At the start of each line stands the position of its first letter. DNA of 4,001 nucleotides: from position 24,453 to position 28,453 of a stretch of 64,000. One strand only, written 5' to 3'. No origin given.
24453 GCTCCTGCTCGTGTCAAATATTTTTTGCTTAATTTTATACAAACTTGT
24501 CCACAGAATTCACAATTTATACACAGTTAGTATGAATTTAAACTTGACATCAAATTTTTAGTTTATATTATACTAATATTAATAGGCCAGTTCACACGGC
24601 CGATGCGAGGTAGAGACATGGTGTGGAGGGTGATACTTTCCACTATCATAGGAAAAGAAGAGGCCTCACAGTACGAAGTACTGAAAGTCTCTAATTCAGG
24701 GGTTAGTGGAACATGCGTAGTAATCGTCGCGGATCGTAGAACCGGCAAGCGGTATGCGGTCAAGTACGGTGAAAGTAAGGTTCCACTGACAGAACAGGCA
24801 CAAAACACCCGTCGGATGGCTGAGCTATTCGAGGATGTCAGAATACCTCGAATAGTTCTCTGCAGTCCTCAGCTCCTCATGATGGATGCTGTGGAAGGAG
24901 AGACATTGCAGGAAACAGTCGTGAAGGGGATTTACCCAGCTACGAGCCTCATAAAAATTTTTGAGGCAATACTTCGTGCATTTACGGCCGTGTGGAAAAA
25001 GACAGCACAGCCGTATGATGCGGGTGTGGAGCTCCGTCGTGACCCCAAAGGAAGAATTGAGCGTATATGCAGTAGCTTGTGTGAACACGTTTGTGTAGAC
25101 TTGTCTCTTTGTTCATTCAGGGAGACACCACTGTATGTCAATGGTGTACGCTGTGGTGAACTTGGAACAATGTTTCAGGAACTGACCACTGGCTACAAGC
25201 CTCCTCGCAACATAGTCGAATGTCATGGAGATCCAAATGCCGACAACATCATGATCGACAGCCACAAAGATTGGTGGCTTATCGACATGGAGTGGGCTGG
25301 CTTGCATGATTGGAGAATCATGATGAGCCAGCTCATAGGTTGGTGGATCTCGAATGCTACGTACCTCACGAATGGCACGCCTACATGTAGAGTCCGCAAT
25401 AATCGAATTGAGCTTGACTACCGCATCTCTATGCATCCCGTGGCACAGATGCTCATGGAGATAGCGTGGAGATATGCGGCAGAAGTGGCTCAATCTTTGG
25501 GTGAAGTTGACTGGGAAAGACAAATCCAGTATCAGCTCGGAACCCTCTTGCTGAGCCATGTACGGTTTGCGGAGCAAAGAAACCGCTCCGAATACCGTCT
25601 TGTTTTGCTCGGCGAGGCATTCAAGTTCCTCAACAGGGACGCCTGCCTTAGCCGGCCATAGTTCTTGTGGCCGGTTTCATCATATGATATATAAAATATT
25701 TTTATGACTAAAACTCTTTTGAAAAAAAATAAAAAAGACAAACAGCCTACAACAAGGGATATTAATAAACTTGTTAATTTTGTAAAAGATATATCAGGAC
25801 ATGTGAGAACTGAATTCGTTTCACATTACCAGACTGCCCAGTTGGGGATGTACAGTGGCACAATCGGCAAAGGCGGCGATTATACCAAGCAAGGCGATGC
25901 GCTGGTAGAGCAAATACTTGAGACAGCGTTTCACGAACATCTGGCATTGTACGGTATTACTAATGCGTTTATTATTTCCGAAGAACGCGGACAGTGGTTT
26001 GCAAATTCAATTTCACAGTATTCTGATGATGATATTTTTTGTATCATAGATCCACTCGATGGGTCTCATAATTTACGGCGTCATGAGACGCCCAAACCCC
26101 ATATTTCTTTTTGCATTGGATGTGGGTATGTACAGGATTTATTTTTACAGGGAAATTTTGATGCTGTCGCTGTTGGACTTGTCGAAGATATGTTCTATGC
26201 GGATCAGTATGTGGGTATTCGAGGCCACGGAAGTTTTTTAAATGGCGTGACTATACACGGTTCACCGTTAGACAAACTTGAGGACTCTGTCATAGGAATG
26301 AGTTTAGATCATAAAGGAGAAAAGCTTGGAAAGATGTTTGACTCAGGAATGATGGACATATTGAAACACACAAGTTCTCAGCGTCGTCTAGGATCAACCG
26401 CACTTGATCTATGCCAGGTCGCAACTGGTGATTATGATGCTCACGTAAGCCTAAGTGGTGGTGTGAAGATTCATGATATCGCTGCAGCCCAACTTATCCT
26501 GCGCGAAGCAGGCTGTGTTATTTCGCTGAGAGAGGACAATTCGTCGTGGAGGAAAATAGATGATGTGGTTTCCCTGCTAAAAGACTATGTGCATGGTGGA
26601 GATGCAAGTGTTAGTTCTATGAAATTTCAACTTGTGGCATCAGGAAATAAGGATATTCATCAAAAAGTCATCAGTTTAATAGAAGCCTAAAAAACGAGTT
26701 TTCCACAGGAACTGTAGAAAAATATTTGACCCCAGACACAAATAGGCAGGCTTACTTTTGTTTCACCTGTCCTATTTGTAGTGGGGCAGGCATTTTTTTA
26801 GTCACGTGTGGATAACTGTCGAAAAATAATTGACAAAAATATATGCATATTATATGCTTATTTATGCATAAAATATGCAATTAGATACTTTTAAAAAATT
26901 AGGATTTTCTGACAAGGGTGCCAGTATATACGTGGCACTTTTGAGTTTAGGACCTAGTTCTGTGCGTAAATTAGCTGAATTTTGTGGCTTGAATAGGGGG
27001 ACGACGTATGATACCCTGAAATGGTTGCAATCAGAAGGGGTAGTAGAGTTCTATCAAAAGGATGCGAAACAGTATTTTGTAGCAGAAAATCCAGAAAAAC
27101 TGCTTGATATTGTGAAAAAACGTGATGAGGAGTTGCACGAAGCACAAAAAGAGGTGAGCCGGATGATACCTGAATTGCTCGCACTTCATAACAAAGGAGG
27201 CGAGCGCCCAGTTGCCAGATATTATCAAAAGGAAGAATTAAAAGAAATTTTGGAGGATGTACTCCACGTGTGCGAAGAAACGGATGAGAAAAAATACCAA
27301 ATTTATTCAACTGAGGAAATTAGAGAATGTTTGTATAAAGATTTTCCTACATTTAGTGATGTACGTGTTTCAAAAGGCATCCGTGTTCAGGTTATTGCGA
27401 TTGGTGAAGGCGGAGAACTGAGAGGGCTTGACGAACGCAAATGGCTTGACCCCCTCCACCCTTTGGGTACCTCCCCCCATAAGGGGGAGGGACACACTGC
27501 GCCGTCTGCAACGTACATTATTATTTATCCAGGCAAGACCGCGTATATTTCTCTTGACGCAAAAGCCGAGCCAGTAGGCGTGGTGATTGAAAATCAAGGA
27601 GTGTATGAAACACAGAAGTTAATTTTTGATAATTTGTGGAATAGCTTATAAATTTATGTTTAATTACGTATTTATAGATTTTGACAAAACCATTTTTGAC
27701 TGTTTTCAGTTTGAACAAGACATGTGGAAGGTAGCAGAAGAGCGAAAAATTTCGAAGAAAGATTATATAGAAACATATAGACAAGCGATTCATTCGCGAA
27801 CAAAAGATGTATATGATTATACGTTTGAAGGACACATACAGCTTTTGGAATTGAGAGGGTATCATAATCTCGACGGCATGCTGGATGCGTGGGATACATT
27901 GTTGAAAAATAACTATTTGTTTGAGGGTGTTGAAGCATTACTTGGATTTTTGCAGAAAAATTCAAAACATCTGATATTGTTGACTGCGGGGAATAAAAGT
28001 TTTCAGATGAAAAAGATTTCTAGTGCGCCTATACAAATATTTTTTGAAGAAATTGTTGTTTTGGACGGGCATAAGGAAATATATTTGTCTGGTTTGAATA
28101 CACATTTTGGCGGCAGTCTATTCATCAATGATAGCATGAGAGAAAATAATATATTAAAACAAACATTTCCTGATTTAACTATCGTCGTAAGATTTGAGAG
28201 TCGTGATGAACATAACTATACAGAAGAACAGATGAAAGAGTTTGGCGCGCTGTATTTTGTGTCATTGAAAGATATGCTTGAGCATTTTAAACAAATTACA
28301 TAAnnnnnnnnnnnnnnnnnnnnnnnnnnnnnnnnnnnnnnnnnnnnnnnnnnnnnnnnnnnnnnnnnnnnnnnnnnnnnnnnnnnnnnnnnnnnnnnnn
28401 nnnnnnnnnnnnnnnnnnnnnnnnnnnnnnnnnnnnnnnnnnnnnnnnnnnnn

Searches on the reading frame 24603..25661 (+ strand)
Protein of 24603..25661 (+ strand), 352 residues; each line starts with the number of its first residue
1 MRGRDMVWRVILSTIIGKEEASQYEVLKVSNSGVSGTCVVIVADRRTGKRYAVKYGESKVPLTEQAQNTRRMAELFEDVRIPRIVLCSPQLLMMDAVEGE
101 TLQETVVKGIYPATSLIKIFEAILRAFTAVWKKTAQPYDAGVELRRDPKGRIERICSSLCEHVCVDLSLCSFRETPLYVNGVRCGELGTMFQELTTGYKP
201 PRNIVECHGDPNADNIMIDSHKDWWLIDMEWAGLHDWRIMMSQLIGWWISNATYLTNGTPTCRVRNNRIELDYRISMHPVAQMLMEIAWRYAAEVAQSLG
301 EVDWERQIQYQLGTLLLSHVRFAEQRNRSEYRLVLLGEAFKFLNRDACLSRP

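Call 6: search_protein_families(library=pfam, proteins=[window:24603-25661:+], max_evalue=0.01)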
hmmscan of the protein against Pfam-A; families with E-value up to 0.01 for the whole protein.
window:24603-25661:+ (352 aa): 2 families
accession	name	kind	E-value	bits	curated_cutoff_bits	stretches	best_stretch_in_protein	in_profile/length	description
PF19974.5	TCAD9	-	1.9e-05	24.5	40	1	171-228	264-320/429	Ternary complex associated domain 9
PF01636.29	APH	-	0.0056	16.9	23.2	0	202-236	166-201/239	Phosphotransferase enzyme family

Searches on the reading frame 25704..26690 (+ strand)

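Call 6: search_protein_families(library=pfam, proteins=[window:25704-26690:+], max_evalue=0.01)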
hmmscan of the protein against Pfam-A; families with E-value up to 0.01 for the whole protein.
window:25704-26690:+ (328 aa): 1 family
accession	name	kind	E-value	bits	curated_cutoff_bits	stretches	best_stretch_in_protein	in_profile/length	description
PF00459.30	Inositol_P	-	1.5e-24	87.4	27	1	58-302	39-242/271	Inositol monophosphatase family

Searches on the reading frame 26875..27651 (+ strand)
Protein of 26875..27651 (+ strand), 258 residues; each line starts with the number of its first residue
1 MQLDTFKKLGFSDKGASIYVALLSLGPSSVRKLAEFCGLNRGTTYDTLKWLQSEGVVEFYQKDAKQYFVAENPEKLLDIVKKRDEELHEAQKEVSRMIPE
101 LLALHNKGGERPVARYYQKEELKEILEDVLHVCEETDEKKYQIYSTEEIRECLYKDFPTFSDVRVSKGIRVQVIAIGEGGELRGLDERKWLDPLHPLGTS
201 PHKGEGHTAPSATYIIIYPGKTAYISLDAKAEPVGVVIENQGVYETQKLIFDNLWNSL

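Call 6: search_protein_families(library=pfam, proteins=[window:26875-27651:+], max_evalue=0.01)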
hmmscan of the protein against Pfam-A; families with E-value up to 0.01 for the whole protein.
window:26875-27651:+ (258 aa): 4 families
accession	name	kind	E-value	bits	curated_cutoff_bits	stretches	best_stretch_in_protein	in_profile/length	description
PF01978.25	TrmB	-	1.4e-11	44.5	25.6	1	7-68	2-63/68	Sugar-specific transcriptional regulator TrmB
PF24033.1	DUF7342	-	0.00078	19.9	31.6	0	26-79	16-70/150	Family of unknown function (DUF7342)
PF25212.1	HVO_A0114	-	0.0047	17.1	27.6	0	16-65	25-74/84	HVO_A0114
PF13412.12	HTH_24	-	0.0049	16.8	21.9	1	28-58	18-48/48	Winged helix-turn-helix DNA-binding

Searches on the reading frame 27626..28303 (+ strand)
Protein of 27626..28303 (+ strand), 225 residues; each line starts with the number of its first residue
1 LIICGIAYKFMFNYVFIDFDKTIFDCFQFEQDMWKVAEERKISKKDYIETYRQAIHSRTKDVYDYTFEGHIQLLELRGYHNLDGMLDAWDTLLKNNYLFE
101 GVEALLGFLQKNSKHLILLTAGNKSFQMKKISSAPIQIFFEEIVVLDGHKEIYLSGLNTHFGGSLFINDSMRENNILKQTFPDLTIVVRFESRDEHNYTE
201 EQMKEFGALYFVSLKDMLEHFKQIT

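Call 55: search_protein_families(library=pfam, proteins=[window:27626-28303:+], max_evalue=0.001)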
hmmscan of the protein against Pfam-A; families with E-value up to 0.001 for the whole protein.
window:27626-28303:+ (225 aa): 1 family
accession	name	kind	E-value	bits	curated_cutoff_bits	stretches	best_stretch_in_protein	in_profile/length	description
PF13419.12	HAD_2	-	3.4e-05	24.5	23.8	1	17-147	3-129/178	Haloacid dehalogenase-like hydrolase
